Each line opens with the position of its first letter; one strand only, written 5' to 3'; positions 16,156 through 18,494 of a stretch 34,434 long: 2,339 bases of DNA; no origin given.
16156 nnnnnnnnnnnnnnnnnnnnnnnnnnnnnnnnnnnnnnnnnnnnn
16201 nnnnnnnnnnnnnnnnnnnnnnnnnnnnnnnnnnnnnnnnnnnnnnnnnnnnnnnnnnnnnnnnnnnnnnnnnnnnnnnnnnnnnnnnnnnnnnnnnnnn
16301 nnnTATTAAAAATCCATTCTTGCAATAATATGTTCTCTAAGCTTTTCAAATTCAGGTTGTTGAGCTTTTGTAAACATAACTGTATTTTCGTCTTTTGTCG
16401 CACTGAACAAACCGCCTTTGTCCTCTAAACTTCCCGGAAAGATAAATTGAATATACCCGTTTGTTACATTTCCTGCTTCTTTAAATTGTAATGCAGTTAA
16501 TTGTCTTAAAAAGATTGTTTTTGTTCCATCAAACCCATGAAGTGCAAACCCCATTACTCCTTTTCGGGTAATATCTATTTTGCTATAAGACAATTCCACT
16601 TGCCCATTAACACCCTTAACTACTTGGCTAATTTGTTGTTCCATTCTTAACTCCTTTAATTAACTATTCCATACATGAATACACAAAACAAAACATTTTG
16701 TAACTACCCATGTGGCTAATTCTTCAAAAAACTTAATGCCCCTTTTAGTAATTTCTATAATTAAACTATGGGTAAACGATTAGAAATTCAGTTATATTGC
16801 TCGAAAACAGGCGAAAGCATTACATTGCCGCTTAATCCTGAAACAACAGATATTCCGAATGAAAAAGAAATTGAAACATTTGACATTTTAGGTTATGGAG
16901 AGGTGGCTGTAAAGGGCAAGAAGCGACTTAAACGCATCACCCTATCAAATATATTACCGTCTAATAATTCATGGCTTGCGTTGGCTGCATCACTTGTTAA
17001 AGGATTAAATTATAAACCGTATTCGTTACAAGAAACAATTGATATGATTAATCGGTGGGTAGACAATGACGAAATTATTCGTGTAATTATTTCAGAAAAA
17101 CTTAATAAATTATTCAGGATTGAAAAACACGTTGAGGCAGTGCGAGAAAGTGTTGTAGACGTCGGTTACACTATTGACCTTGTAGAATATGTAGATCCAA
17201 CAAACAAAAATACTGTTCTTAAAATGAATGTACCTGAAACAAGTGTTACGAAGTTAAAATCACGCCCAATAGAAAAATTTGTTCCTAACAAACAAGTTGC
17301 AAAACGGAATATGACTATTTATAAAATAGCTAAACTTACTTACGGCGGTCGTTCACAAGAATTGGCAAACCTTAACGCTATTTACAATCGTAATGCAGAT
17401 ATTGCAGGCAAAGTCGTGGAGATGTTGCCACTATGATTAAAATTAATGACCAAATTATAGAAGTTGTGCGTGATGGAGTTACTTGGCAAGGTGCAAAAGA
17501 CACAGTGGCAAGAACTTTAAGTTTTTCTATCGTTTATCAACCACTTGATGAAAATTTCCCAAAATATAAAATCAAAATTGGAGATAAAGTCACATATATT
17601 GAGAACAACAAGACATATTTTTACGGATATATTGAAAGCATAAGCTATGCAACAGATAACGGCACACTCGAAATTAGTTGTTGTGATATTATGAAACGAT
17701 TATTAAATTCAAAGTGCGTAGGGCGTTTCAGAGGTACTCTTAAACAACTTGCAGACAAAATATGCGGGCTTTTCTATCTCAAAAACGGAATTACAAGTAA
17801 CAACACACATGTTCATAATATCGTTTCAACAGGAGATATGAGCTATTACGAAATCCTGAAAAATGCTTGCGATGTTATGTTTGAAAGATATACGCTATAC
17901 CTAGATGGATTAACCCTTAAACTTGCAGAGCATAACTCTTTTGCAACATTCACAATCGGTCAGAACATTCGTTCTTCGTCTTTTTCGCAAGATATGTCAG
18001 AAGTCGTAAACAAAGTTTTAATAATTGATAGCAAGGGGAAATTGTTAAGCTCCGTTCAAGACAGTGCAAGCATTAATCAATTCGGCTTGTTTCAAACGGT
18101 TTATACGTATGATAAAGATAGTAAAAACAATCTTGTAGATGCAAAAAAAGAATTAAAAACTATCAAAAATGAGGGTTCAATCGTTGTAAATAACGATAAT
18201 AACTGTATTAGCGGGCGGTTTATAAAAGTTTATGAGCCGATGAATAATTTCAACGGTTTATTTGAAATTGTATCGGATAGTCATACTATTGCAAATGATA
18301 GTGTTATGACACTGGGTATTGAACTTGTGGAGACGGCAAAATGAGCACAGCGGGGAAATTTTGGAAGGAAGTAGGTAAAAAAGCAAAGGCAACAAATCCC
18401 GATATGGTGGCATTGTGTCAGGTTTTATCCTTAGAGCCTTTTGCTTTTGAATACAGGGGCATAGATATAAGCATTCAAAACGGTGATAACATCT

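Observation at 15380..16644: Reverse-strand two-gene cassette inserted inside the tail module between tape measure and baseplate genes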

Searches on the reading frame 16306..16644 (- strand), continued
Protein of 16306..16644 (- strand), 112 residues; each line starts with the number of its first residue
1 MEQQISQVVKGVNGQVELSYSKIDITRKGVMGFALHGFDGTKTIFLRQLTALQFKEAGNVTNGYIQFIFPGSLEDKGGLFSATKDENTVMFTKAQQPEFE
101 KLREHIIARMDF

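Call 72: find_related_loci(query=A3, collection=viral_contigs, flank=4000)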
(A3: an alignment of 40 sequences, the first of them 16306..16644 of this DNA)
Query A3 (112 aa) in viral_contigs; peptide patterns used: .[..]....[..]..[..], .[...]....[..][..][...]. (x = any residue, [..] = any of these).
119 stretches matched a pattern; 92 encode a relative of the query (tblastn E <= 1e-3); the best 80 are kept; 80 distinct loci.
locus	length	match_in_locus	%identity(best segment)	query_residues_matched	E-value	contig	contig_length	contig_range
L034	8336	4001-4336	100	1-112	1e-72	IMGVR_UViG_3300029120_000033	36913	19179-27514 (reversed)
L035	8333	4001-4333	50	1-111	5e-34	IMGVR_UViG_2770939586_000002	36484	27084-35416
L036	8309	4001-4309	53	9-111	7e-33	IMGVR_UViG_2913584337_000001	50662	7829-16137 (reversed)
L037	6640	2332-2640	54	9-111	5e-33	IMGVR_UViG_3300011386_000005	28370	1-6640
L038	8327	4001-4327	49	3-111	4e-32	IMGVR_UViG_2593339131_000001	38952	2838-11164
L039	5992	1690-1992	54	11-111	1e-31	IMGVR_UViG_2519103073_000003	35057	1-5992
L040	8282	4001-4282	59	10-103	7e-30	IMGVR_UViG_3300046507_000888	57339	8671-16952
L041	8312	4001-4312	56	7-110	2e-29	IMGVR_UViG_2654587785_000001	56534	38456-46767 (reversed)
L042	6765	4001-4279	53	11-103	2e-29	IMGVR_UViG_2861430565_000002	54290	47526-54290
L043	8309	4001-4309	48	8-110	8e-29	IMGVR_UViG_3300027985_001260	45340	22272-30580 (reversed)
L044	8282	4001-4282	57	10-103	7e-29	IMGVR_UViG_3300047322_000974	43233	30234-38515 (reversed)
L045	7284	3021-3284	57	25-109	1e-26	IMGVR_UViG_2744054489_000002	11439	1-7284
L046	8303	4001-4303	49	8-108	9e-27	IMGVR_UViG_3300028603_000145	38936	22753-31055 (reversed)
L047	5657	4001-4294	51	10-106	1e-26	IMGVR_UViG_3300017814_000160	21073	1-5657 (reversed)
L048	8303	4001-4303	49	7-108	2e-26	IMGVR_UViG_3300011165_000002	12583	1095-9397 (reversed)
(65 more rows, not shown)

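Call 75: predict_structure(alignment_id=A3)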
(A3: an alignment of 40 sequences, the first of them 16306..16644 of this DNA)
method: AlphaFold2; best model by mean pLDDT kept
length: 112 residues; sequences in the alignment: 40
mean_pLDDT: 78.8   pTM: 0.70
mean pLDDT of the five models: 78.8, 78.1, 77.5, 75.9, 75.6
residues with pLDDT >= 90: 31; 70-90: 49; 50-70: 26; < 50: 6
segments of 3 or more residues with pLDDT < 50: 1-3
pLDDT, mean of each block of 10 residues (from residue 1): 68 88 79 53 87 89 88 59 75 93 89 68
secondary structure, 60 per line:
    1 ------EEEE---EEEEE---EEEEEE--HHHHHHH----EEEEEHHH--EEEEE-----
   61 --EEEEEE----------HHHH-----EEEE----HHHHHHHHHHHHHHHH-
elements in order: E7-10 E14-18 E22-27 H30-36 E41-45 E51-55 E63-68 H79-82 E88-91 H96-111

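Call 83: find_encoding_contigs(protein=P0049, flank=3000, max_places=6)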
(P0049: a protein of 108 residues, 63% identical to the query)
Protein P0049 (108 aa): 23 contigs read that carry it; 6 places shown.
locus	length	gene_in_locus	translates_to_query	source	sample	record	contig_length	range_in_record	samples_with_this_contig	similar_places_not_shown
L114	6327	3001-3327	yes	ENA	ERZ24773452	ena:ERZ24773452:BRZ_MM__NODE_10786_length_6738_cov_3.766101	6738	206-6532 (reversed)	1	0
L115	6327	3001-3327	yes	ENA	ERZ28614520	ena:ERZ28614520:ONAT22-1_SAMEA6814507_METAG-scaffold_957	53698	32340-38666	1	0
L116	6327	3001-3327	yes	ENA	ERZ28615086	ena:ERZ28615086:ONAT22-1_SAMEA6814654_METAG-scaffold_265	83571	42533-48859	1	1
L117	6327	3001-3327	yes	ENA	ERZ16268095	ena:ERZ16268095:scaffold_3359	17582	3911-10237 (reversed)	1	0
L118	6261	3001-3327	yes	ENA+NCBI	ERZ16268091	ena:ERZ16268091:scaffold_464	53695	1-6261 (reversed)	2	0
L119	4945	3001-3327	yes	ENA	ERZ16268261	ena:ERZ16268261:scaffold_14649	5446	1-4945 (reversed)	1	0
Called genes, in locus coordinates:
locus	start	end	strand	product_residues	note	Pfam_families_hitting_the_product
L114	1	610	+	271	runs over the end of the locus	?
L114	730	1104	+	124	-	-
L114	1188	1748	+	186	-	-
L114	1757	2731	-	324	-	PF11288:DUF3089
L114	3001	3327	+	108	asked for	PF14472:DUF4429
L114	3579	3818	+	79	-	PF13560:HTH_31 (weak), PF01381:HTH_3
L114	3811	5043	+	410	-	PF13657:Couple_hipA, PF07804:HipA_C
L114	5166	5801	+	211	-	-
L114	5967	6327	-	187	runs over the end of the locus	?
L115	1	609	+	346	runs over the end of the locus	-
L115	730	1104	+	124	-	-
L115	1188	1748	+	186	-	-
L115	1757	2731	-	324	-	PF11288:DUF3089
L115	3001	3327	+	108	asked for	PF14472:DUF4429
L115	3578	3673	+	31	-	-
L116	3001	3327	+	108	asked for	PF14472:DUF4429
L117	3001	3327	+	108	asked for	PF14472:DUF4429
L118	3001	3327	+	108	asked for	PF14472:DUF4429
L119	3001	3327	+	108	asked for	PF14472:DUF4429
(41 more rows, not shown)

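Call 84: find_encoding_contigs(protein=P0055, flank=3000, max_places=3)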
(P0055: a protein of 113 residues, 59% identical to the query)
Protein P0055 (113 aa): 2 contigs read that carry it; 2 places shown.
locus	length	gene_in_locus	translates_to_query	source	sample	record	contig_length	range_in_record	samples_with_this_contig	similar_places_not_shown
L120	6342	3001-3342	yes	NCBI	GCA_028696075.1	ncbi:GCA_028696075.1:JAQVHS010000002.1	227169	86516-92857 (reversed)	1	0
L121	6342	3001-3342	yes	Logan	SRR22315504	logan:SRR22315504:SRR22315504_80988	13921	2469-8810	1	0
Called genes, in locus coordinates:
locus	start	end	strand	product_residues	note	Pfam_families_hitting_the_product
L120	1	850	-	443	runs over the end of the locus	PF04055:Radical_SAM, PF12544:LAM_C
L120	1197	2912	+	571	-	PF07969:Amidohydro_3 (faint), PF01979:Amidohydro_1, PF13382:Adenine_deam_C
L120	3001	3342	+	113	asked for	PF14472:DUF4429 (weak)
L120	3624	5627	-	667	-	PF00140:Sigma70_r1_2, PF04542:Sigma70_r2, PF04539:Sigma70_r3, PF04545:Sigma70_r4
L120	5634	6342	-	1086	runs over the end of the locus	PF13091:PLDc_2, PF09565:RE_NgoFVII (faint), PF00176:SNF2-rel_dom, PF00270:DEAD (faint), PF04851:ResIII, PF00271:Helicase_C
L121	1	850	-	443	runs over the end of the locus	PF04055:Radical_SAM, PF12544:LAM_C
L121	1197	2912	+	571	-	PF07969:Amidohydro_3 (faint), PF01979:Amidohydro_1, PF13382:Adenine_deam_C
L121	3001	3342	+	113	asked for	PF14472:DUF4429 (weak)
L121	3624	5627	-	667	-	PF00140:Sigma70_r1_2, PF04542:Sigma70_r2, PF04539:Sigma70_r3, PF04545:Sigma70_r4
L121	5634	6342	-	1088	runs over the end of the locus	PF13091:PLDc_2, PF09565:RE_NgoFVII (faint), PF00176:SNF2-rel_dom, PF00270:DEAD (faint), PF04851:ResIII, PF00271:Helicase_C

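Call 96: search_protein_families(library=phrogs, proteins=[L012:5374-5958:+], max_evalue=0.001)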
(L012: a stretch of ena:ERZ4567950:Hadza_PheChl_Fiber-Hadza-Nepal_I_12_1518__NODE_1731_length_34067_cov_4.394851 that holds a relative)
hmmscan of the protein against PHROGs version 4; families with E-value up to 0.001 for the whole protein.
L012:5374-5958:+ (194 aa): 0 families

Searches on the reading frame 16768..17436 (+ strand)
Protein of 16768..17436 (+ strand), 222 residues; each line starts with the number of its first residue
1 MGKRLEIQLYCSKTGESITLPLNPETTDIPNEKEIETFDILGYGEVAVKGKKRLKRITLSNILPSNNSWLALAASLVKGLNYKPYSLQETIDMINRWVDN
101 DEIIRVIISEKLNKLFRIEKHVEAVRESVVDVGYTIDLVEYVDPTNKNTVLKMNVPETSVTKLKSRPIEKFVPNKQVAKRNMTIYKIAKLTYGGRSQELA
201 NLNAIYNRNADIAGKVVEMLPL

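Call 3: search_protein_families(library=pfam, proteins=[window:16768-17436:+], max_evalue=1)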
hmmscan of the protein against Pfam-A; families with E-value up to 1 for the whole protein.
window:16768-17436:+ (222 aa): 2 families
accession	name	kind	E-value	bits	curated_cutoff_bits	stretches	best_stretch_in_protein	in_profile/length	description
PF02346.21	Vac_Fusion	-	0.003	17.6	24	1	109-137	24-52/56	Chordopoxvirus multifunctional envelope protein A27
PF13114.12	RecO_N_2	-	0.011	15.8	27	1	93-140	7-50/71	RecO N terminal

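Call 4: search_protein_families(library=phrogs, proteins=[window:16768-17436:+], max_evalue=0.1)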
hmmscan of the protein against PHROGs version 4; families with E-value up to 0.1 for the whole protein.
window:16768-17436:+ (222 aa): 4 families
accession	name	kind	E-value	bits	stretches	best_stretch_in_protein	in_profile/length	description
phrog_380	-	lysis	2e-24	87.2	1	6-205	21-217/309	endolysin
phrog_5184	-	unknown function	3.4e-18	66.8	1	6-149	3-137/140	-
phrog_23201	-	unknown function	1.8e-09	38.5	1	5-141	2-129/224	-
phrog_7673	-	head and packaging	0.0037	18.5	1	107-180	7-78/90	internal head protein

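Call 44: find_related_loci(query=window:16768-17436:+, collection=viral_contigs, flank=4500)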
Query window:16768-17436:+ (222 aa) in viral_contigs; peptide patterns used: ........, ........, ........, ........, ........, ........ (x = any residue, [..] = any of these).
8 stretches matched a pattern; 2 encode a relative of the query (tblastn E <= 1e-3); 2 distinct loci.
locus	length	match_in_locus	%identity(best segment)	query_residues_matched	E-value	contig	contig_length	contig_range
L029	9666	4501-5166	95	1-222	2e-142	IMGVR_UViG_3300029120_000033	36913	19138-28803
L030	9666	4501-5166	73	1-222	2e-100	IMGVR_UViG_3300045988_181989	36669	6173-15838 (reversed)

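Call 51: search_protein_families(library=padloc, proteins=[L030:3301-4356:+, L030:3109-3285:+, L029:3377-4036:-], max_evalue=0.01)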
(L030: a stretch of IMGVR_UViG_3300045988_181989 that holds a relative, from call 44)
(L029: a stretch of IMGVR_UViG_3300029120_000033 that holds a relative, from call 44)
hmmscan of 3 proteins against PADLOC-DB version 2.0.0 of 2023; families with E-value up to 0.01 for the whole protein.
L030:3301-4356:+ (351 aa): 1 family
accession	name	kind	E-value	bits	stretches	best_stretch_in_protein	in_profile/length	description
PDLC03317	MTase_II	-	0.0032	13.8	1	19-122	3-104/831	Type II methyltransferase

L030:3109-3285:+ (58 aa): 0 families

L029:3377-4036:- (219 aa): 0 families

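Call 85: find_related_loci(query=window:16768-17436:+, collection=metagenome_contigs, flank=4500)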
Query window:16768-17436:+ (222 aa) in metagenome_contigs; peptide patterns used: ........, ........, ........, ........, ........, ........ (x = any residue, [..] = any of these).
321 stretches matched a pattern; 5 encode a relative of the query (tblastn E <= 1e-3); 5 distinct loci.
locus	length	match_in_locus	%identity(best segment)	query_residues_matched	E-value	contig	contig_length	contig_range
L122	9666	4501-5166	95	1-222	5e-142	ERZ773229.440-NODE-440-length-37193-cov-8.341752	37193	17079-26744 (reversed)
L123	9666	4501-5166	73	1-222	3e-100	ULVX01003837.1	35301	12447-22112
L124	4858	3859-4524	73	1-222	3e-100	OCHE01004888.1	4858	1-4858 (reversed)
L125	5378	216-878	67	1-222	3e-99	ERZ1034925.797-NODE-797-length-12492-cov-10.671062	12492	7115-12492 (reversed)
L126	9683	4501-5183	60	1-222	6e-72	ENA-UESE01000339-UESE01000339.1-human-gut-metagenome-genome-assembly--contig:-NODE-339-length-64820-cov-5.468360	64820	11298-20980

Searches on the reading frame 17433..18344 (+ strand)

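Call 3: search_protein_families(library=pfam, proteins=[window:17433-18344:+], max_evalue=1)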
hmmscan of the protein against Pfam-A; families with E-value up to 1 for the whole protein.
window:17433-18344:+ (303 aa): 3 families
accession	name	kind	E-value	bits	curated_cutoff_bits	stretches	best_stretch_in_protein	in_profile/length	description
PF24032.1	YQBQ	-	1.6e-31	110.2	27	1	16-295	1-292/294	YQBQ-like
PF01452.22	Rota_NSP4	-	0.071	13.1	27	1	120-175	14-67/173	Rotavirus non structural protein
PF22311.1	DUF6970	-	0.38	11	27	1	62-108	16-59/78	Domain of unknown function (DUF6970)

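Call 4: search_protein_families(library=phrogs, proteins=[window:17433-18344:+], max_evalue=0.1)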
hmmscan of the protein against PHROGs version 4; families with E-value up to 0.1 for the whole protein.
window:17433-18344:+ (303 aa): 7 families
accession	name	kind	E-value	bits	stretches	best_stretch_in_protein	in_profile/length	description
phrog_400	-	tail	6.2e-47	161.9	1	5-297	29-336/654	tail protein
phrog_177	-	tail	9.4e-05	22.4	1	23-201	102-289/623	baseplate hub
phrog_28878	-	unknown function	0.0027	18.4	1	189-281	72-154/237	-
phrog_17555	-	unknown function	0.022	14.8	1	201-278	202-277/356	-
phrog_15015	-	unknown function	0.029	15.4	1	22-114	26-122/127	-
phrog_1887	-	tail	0.041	13.8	1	58-151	384-467/670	tail protein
phrog_9730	-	unknown function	0.048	14.7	0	46-61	2-17/39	-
